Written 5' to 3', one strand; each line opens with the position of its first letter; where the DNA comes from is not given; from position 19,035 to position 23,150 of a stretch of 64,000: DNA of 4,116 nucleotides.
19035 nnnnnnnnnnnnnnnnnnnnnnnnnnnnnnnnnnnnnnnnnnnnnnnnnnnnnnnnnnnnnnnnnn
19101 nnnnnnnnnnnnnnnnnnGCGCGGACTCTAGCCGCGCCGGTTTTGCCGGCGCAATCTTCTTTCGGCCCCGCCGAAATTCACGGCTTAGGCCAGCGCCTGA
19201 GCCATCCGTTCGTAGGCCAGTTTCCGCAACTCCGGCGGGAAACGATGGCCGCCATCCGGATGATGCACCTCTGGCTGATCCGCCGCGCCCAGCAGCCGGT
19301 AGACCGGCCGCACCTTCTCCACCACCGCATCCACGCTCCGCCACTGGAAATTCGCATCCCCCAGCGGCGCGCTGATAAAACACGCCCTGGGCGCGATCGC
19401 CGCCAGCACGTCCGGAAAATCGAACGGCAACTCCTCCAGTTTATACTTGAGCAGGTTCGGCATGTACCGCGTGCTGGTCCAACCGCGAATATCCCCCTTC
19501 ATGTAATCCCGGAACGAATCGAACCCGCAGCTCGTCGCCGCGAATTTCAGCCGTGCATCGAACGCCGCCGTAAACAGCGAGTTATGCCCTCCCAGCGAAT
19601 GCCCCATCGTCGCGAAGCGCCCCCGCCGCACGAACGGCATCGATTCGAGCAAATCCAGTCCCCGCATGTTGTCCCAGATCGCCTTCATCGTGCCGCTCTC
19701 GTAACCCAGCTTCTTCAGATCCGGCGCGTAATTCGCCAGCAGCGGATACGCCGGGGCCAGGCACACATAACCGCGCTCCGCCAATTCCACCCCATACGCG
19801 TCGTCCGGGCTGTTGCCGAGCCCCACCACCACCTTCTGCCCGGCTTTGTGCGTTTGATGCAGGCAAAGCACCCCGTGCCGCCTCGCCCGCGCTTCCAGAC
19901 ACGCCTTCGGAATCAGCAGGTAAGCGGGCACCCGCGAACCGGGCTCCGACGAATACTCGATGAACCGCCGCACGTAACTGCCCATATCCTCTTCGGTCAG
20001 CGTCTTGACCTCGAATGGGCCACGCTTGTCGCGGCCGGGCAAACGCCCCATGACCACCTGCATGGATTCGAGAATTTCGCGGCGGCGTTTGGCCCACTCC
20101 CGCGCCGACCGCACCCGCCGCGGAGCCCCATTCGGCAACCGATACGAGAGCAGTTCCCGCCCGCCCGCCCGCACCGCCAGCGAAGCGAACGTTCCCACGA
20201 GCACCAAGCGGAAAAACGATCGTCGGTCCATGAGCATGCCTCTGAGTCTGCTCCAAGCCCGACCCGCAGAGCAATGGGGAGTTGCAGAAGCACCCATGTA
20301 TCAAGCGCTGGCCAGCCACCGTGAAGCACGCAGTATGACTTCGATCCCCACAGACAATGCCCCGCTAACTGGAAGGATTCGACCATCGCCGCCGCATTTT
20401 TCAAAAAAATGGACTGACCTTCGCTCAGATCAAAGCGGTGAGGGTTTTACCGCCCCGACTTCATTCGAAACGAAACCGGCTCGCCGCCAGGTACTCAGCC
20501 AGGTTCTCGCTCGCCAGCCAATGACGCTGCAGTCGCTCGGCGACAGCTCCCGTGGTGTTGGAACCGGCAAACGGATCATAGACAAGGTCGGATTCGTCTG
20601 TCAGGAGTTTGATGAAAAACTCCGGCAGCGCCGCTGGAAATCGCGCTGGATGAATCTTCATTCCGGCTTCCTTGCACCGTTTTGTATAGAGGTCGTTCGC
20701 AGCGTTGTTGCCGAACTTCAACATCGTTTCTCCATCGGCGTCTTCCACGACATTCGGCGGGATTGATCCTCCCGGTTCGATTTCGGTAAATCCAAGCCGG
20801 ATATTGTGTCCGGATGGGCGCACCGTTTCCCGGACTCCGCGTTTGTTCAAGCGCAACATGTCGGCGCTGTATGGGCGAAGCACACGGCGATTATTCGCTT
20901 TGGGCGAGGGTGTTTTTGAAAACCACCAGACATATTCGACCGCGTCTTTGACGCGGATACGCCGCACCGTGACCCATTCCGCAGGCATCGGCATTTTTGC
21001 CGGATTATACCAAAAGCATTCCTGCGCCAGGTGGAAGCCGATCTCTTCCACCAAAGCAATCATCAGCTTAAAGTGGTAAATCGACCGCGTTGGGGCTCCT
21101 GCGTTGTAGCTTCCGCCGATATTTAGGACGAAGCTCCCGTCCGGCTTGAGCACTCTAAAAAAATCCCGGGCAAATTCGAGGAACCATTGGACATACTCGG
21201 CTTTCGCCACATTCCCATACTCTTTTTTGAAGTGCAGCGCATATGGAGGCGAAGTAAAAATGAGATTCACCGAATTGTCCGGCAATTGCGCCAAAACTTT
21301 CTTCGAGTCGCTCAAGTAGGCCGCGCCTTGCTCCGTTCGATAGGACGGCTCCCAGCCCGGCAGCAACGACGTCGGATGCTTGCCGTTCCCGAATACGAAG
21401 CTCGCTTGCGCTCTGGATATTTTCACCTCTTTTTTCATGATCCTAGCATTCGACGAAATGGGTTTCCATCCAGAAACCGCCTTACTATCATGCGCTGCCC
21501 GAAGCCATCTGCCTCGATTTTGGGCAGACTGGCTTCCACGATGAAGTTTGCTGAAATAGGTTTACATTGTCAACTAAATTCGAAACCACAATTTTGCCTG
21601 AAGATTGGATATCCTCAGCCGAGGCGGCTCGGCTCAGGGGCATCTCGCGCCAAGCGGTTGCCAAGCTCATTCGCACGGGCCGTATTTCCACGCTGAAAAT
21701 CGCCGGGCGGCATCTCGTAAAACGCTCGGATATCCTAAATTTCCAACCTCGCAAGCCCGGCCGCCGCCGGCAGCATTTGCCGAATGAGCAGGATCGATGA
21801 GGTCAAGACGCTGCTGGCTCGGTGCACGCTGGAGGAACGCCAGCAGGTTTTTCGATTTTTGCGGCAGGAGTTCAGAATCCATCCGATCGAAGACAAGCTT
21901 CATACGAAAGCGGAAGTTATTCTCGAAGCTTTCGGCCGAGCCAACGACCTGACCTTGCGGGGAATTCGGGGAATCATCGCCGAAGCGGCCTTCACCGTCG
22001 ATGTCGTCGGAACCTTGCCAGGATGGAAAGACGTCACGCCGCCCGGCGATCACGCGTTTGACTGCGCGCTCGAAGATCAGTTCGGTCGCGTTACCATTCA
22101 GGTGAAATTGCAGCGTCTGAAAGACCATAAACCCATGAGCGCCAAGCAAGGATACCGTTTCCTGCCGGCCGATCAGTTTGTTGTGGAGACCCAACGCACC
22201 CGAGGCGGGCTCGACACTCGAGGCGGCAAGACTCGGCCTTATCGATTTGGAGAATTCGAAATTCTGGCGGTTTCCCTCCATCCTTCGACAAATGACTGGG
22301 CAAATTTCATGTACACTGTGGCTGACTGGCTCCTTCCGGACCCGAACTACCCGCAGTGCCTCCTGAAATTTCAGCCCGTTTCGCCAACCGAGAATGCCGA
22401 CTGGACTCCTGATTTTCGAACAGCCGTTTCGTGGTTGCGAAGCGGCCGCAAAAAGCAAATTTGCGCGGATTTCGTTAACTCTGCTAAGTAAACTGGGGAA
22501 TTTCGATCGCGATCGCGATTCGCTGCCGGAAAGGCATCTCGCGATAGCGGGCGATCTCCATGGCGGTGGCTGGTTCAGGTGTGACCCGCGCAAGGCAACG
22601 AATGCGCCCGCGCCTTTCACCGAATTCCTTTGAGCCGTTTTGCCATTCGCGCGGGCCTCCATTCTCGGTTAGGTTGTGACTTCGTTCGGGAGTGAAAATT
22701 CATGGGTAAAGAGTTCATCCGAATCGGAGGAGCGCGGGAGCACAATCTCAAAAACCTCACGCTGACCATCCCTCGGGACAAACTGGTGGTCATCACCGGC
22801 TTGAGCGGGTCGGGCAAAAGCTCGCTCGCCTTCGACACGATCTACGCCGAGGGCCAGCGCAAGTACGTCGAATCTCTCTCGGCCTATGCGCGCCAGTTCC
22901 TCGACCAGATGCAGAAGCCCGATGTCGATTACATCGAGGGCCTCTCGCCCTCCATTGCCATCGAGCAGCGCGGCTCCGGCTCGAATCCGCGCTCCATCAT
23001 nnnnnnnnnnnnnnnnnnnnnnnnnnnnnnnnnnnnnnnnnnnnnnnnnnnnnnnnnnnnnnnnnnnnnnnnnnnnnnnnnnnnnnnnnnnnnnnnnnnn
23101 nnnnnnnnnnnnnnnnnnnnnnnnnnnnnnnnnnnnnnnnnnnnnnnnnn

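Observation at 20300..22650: Low-GC islet with an m4C-type methyltransferase, an HTH gene and an overlapping unknown ORF: candidate type II R-M system with an unrecognised nuclease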

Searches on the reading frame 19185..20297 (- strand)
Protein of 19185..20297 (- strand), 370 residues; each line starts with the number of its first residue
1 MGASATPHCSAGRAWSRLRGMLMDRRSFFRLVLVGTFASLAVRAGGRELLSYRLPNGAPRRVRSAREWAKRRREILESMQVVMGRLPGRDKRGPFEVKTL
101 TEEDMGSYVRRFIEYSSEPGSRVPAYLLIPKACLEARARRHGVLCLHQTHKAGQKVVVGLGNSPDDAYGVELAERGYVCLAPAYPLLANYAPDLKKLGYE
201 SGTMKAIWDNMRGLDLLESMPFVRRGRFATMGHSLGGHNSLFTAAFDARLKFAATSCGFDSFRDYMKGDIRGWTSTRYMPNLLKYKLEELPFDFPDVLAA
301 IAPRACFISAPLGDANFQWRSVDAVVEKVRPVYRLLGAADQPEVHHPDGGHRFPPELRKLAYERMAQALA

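Call 47: find_related_loci(query=window:19185-20297:-, collection=metagenome_contigs, flank=7000)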
Query window:19185-20297:- (370 aa) in metagenome_contigs; peptide patterns used: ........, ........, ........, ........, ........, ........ (x = any residue, [..] = any of these).
183 stretches matched a pattern; 123 encode a relative of the query (tblastn E <= 1e-3); the best 80 are kept; 80 distinct loci.
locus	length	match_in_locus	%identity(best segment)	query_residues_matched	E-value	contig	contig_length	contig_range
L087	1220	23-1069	58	23-369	1e-151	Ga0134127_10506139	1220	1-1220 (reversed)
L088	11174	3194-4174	61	43-369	4e-135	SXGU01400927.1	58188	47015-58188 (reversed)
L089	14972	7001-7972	62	48-363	2e-133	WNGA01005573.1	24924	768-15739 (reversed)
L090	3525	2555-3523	62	48-362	2e-137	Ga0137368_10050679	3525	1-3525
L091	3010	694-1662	61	48-369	2e-135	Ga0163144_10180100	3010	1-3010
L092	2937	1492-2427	62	62-369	2e-135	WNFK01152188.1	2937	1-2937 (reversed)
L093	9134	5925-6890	59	48-369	8e-129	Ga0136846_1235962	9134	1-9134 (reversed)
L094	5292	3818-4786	60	48-369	3e-129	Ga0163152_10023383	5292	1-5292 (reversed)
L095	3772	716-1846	53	3-363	1e-129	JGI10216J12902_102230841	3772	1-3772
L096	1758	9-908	62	67-369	8e-136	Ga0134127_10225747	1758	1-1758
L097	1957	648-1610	57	49-369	7e-135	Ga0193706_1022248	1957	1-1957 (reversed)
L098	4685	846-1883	55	29-369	7e-127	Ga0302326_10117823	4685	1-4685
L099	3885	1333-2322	58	48-369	4e-128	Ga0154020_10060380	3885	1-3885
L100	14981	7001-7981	58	41-367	5e-124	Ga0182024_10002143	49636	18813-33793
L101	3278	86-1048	58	37-369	8e-128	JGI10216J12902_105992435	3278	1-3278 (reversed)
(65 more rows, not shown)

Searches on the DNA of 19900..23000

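Call 71: search_rna_families(source=window, start=19900, end=23000, threshold=evalue, max_evalue=1)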
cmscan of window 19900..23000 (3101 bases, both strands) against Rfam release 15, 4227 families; matches with E-value up to 1: 0.
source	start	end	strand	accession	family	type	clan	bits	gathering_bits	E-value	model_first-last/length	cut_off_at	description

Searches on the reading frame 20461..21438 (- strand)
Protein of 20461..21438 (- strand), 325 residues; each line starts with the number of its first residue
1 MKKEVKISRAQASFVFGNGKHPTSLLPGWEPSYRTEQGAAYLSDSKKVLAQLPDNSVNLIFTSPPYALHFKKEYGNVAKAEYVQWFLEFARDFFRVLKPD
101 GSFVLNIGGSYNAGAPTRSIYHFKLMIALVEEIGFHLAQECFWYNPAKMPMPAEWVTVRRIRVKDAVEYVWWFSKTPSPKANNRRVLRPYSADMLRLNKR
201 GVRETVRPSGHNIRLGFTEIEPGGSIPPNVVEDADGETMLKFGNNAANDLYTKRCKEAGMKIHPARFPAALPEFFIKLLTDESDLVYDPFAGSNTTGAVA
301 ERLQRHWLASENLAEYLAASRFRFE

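Call 3: search_protein_families(library=pfam, proteins=[window:20461-21438:-], max_evalue=1)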
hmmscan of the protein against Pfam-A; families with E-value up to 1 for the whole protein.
window:20461-21438:- (325 aa): 1 family
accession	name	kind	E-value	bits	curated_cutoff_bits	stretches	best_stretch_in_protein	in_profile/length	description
PF01555.25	N6_N4_Mtase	-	1.3e-41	143.5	26.7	1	57-319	1-218/221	DNA methylase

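Call 4: search_protein_families(library=ncbifam, proteins=[window:20461-21438:-], max_evalue=1)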
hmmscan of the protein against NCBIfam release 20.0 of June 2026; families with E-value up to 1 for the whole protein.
window:20461-21438:- (325 aa): 3 families
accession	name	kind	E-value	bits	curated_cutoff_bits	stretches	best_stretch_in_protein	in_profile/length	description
NF008572.0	PRK11524.1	equivalog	5.2e-20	71.7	292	2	34-104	11-83/294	adenine-specific DNA-methyltransferase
NF050803.1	DnaMtaseCcrMCaul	equivalog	5.7e-19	68.2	830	2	254-324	176-247/350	adenine-specific DNA-methyltransferase CcrM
NF010253.0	PRK13699.1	subfamily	9.6e-15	54.9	244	2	43-104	7-69/226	DNA methyltransferase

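Call 5: search_protein_families(library=padloc, proteins=[window:20461-21438:-], max_evalue=1)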
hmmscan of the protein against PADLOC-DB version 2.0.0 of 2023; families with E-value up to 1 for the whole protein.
window:20461-21438:- (325 aa): 58 families (the best 25 are shown)
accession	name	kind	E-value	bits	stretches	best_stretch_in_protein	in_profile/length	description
PDLC03323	MTase_II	-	8.1e-109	361.7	1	28-324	5-294/330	Type II methyltransferase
PDLC03387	MTase_II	-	1.4e-38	130.8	2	124-324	130-275/289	Type II methyltransferase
PDLC03371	MTase_II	-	6.2e-32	109.2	1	34-324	7-252/260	Type II methyltransferase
PDLC03353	MTase_II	-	6.9e-31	105.7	2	40-184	12-158/260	Type II methyltransferase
PDLC03299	MTase_II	-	3.3e-25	87.2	2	259-323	192-256/296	Type II methyltransferase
PDLC03350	MTase_II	-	6.1e-25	86.3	2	43-181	62-198/312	Type II methyltransferase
PDLC03238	MTase_II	-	8.2e-21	72.5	2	30-107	116-197/428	Type II methyltransferase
PDLC03230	MTase_II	-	2e-20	71.4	2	40-180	38-167/360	Type II methyltransferase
PDLC03738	oMTase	-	5.5e-20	69.4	2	256-323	197-264/376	orphan methyltransferase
PDLC03216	MTase_II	-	2.5e-19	67.5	2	254-323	184-254/364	Type II methyltransferase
PDLC03265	MTase_II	-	2.9e-17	61.1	2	43-109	30-100/333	Type II methyltransferase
PDLC03295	MTase_II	-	4e-17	60.6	2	41-114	7-80/292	Type II methyltransferase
PDLC03260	MTase_II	-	1.8e-16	58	2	263-321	246-304/349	Type II methyltransferase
PDLC03252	MTase_II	-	7.3e-16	56.4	2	36-115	88-173/365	Type II methyltransferase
PDLC03228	MTase_II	-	8.6e-16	56.4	2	41-104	5-69/227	Type II methyltransferase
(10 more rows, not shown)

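Call 7: search_solved_structures(query=window:20461-21438:-, max_evalue=0.001)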
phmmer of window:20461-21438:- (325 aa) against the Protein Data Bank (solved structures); distinct sequences matched with E-value up to 0.001: 12.
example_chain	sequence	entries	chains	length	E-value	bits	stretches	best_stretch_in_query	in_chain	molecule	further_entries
1boo_A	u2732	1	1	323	2.1e-96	326.4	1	28-324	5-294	PROTEIN (N-4 CYTOSINE-SPECIFIC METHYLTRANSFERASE PVU II)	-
8s9m_A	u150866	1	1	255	1.2e-14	57.8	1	262-316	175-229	DNA cytosine-N4 methyltransferase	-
8s9n_A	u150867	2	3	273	1.5e-14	57.5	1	262-316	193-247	DNA cytosine-N4 methyltransferase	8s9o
2zie_A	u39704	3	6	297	2.3e-13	53.5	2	260-324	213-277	Putative modification methylase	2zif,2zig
6pbd_A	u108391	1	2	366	8.4e-12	48.4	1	256-323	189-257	Modification methylase CcrMI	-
1eg2_A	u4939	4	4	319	1.2e-08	38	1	42-148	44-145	MODIFICATION METHYLASE RSRI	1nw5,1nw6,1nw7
5hfj_A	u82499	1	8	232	1.3e-08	38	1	262-323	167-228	Adenine specific DNA methyltransferase (DpnA)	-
5hek_A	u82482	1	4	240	1.5e-08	37.8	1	262-323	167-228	Adenine specific DNA methyltransferase (DpnA)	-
1nw8_A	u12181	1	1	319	2.1e-08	37.3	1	42-146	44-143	MODIFICATION METHYLASE RSRI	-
8urk_A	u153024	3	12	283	6.6e-07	32.3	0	42-107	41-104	Methyltransferase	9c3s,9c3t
9c3u_A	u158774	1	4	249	7.1e-07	32.2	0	49-107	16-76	Methyltransferase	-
1g60_A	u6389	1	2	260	0.00053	22.8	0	263-322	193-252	Adenine-specific Methyltransferase MboIIA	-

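Call 37: search_solved_structures(query=window:20461-21438:-, max_evalue=1e-50, show_alignments=1)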
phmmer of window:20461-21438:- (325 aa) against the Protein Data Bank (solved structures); distinct sequences matched with E-value up to 1e-50: 1.
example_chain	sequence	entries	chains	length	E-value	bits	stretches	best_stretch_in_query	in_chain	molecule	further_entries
1boo_A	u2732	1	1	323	2.1e-96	326.4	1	28-324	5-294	PROTEIN (N-4 CYTOSINE-SPECIFIC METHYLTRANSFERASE PVU II)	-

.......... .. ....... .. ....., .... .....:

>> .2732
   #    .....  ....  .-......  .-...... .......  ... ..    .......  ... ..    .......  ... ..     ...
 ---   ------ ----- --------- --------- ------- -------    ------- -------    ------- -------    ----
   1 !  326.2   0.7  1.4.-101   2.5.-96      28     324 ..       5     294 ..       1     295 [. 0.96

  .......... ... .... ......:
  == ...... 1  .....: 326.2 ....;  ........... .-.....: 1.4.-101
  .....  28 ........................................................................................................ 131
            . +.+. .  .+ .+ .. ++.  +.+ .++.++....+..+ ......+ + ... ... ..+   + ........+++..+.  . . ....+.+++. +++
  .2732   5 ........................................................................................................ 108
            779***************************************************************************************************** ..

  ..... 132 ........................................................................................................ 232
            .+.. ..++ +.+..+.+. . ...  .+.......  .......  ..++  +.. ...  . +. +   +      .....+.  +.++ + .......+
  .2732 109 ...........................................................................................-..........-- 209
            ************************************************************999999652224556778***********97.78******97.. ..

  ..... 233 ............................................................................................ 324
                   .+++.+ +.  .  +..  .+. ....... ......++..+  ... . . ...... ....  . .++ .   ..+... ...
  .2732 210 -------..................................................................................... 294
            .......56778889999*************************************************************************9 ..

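Call 74: list_cluster_members(proteins=[L024:3995-4669:+, L024:3784-4002:+, window:21784-22491:+, window:20461-21438:-])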
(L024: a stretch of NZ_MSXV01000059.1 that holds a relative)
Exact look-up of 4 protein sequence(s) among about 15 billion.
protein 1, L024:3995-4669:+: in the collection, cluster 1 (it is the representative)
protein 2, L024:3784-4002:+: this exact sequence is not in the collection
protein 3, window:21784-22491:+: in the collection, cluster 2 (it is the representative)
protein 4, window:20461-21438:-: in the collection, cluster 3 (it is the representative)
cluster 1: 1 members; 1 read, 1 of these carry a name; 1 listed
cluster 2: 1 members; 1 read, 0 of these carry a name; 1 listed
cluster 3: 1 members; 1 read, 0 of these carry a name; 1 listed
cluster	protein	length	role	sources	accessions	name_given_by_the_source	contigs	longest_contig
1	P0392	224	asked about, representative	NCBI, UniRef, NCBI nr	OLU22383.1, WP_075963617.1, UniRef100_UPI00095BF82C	hypothetical protein BVH03_24415 [Pseudomonas sp. PA15(2017)] | hypothetical protein n=1 Tax=Pseudomonas sp. PA15(2017) TaxID=1932111 RepID=UPI00095BF82C | hypothetical protein [Pseudomonas sp. PA15(2017)]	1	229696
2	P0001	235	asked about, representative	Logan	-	-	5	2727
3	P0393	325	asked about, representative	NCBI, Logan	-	-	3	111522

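Call 83: search_protein_families(library=phrogs, proteins=[window:20461-21438:-], max_evalue=0.01)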
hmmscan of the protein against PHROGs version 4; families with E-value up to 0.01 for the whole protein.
window:20461-21438:- (325 aa): 8 families
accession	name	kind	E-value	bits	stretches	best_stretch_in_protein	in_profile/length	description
phrog_67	-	other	1.2e-41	144.6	1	29-320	115-339/743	DNA methyltransferase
phrog_498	-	other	5.3e-18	65.9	1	45-321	211-417/633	DNA methyltransferase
phrog_6025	-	other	2.2e-15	57.8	1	41-143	15-108/192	DNA methyltransferase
phrog_3008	-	other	7.9e-13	49.2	1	256-317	143-204/244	DNA methyltransferase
phrog_12517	-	unknown function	1.3e-09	38.7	2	42-147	164-272/316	-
phrog_18293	-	other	2.3e-07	31.8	1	242-320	27-103/119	methyltransferase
phrog_23148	-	unknown function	1.3e-06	29.5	1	208-315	35-137/165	-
phrog_18146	-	other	2e-05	24.7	0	264-301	50-88/452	DNA methyltransferase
